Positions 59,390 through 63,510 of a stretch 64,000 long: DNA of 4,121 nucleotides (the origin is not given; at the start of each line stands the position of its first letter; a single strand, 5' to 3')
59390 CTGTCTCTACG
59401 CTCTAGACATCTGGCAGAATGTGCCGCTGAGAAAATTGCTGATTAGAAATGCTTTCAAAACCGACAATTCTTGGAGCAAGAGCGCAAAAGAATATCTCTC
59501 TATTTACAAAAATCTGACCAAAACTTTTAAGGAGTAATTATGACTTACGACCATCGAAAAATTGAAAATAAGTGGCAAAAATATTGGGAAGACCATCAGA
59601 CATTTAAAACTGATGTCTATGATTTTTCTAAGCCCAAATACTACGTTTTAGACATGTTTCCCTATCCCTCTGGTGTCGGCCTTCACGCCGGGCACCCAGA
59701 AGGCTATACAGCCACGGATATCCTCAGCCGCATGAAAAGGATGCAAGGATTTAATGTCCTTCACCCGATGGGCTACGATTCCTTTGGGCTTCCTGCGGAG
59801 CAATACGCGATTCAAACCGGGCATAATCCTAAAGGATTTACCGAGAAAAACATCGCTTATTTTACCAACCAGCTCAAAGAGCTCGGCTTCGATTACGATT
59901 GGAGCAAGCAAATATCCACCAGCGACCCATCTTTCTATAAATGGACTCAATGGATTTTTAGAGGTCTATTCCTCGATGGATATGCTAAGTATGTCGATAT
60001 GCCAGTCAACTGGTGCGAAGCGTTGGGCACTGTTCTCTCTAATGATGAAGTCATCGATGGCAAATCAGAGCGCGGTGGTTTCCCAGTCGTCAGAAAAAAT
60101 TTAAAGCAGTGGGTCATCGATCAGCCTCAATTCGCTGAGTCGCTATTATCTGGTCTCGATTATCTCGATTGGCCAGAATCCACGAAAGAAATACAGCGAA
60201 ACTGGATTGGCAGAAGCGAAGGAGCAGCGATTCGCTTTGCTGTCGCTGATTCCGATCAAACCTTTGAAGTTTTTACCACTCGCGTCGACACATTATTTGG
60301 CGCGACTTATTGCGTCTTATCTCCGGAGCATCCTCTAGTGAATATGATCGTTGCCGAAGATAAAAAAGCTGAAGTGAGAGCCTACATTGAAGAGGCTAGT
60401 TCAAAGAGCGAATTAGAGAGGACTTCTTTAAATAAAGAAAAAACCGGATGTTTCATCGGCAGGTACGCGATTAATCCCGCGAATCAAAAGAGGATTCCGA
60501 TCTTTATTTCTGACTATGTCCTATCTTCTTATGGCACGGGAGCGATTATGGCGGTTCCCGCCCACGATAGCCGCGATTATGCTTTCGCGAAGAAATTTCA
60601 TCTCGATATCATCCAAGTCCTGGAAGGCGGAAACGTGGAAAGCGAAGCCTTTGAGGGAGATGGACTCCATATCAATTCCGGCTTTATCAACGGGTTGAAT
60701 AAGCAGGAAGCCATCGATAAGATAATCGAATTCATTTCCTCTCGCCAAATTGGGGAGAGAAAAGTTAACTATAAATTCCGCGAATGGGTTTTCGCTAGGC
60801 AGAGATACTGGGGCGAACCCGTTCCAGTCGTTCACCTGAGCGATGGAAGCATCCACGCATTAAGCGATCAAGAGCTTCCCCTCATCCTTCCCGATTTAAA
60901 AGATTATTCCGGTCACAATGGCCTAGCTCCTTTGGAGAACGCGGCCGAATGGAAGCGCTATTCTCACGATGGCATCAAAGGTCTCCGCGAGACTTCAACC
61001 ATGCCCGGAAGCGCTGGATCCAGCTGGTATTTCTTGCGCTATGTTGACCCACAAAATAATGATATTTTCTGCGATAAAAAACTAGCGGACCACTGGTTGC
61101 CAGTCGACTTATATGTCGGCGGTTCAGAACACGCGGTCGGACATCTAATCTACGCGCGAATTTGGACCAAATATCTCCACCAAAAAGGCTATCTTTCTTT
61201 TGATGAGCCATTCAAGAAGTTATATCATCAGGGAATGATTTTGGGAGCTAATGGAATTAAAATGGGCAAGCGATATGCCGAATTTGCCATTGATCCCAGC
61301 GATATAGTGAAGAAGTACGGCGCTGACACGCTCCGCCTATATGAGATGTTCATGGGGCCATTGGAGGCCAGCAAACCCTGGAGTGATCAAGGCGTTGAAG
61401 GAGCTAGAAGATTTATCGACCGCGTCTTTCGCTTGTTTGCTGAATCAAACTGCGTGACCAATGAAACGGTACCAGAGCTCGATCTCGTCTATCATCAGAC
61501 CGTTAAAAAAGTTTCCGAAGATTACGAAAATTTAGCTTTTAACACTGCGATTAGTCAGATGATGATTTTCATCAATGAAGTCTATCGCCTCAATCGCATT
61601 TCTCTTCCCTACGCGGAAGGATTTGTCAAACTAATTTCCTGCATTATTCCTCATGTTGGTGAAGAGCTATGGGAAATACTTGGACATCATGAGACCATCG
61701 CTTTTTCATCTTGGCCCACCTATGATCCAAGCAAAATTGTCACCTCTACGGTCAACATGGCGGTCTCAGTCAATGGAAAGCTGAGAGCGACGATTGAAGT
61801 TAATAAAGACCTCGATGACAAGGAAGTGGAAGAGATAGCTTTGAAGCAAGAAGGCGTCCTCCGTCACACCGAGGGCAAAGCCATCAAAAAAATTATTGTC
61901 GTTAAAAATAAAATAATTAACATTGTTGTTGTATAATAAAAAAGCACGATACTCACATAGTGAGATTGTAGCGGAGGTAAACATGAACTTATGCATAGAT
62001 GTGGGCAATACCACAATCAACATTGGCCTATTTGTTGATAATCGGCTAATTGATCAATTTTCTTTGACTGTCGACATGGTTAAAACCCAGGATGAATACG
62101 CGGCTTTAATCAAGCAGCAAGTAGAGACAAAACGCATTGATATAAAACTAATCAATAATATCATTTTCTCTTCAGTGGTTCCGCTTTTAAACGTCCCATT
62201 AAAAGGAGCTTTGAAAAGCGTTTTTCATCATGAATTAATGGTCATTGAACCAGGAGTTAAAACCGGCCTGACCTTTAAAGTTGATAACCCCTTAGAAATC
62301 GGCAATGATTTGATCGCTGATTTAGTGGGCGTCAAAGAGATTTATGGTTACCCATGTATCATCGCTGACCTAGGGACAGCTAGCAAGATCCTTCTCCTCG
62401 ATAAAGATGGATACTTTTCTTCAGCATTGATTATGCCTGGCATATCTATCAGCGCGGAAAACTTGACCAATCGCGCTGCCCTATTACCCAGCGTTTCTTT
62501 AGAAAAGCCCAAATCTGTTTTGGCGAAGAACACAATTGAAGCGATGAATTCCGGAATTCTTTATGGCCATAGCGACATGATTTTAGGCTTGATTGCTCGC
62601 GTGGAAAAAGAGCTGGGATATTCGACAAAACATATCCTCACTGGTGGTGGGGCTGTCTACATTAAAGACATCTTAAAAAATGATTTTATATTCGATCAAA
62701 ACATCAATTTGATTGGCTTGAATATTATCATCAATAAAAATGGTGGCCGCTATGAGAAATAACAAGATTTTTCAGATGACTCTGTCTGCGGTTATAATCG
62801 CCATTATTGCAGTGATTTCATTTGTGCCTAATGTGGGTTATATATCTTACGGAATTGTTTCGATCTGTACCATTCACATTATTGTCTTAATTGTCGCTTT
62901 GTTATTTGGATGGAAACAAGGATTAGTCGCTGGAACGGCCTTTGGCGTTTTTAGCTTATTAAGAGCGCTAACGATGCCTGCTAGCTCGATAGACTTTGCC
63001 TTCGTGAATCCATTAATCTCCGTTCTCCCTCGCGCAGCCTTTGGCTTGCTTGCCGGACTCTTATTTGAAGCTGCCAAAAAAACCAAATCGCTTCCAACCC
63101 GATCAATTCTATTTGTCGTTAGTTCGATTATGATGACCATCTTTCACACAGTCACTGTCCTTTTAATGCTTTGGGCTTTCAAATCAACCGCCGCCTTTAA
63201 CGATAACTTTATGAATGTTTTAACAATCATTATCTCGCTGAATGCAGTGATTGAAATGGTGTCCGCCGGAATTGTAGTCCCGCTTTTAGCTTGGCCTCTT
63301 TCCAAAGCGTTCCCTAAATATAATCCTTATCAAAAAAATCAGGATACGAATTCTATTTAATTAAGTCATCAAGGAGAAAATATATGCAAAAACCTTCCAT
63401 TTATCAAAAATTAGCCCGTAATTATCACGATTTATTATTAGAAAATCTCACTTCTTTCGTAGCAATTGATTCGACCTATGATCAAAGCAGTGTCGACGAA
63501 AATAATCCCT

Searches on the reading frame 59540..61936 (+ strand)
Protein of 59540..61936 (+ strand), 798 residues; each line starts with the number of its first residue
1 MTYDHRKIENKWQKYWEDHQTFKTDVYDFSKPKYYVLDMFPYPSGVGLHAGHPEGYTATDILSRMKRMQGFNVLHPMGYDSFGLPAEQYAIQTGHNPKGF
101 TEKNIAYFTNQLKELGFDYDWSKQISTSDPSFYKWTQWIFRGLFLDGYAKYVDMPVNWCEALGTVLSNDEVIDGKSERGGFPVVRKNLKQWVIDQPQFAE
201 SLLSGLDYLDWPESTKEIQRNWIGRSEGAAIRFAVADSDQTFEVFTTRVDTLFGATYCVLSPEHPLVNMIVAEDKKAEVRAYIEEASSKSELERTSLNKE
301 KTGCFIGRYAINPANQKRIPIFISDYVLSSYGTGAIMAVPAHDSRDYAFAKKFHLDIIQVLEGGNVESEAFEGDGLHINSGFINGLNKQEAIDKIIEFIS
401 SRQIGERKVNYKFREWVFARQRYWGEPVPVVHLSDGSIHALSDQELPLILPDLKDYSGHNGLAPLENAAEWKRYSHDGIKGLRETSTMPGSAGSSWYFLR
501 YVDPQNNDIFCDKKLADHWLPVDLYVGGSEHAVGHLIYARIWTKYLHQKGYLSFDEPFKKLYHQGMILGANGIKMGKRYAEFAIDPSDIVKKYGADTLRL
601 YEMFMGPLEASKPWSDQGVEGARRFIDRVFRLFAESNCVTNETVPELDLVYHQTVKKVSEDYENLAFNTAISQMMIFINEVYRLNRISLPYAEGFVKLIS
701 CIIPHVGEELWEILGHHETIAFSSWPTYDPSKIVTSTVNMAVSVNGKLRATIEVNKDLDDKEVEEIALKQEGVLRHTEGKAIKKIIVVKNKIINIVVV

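Call 23: search_protein_families(library=pfam, proteins=[window:59540-61936:+], max_evalue=0.00001)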
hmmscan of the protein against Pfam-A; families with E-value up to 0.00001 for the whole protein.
window:59540-61936:+ (798 aa): 4 families
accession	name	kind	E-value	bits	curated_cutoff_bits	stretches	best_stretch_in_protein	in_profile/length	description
PF13603.12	tRNA-synt_1_2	-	3e-65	219.6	25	1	220-398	1-183/185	Leucyl-tRNA synthetase, editing domain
PF00133.28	tRNA-synt_1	-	4.5e-36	124.9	22.7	2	11-223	1-225/414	tRNA synthetases class I (I, L, M and V)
PF08264.19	Anticodon_1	-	3e-19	69.8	25.1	1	651-762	8-145/148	Anticodon-binding domain of tRNA ligase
PF09334.17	tRNA-synt_1g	-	4e-16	59.2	20.1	1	39-171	6-135/391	tRNA synthetases class I (M)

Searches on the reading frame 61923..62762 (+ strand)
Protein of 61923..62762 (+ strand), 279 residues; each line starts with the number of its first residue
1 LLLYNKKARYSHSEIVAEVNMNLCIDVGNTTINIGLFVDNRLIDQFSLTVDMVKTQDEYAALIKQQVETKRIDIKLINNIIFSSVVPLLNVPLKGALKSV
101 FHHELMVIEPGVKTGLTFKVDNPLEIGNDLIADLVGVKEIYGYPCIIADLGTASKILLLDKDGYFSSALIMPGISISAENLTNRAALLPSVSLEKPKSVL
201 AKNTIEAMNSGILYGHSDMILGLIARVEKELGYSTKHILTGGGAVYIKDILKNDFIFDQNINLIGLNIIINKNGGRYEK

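Call 99: search_protein_families(library=pfam, proteins=[window:61923-62762:+], max_evalue=0.00001)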
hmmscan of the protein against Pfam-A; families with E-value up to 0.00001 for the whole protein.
window:61923-62762:+ (279 aa): 1 family
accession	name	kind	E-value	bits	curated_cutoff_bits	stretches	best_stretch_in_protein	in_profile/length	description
PF03309.20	Pan_kinase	-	3.5e-54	184.2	24.7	1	23-226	2-205/205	Type III pantothenate kinase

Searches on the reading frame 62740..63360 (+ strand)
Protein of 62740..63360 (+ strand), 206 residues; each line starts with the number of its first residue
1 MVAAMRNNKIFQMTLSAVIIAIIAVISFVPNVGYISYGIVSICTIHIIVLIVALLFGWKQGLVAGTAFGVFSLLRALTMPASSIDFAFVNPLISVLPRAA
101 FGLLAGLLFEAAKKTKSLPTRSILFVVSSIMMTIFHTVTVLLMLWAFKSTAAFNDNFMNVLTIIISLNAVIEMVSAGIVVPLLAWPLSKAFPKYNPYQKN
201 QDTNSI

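Call 99: search_protein_families(library=pfam, proteins=[window:62740-63360:+], max_evalue=0.00001)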
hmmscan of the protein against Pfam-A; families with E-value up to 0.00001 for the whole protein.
window:62740-63360:+ (206 aa): 1 family
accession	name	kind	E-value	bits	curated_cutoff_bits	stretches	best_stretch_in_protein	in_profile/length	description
PF12822.12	ECF_trnsprt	-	9.8e-16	58.7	30.7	1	12-183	2-168/169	ECF transporter, substrate-specific component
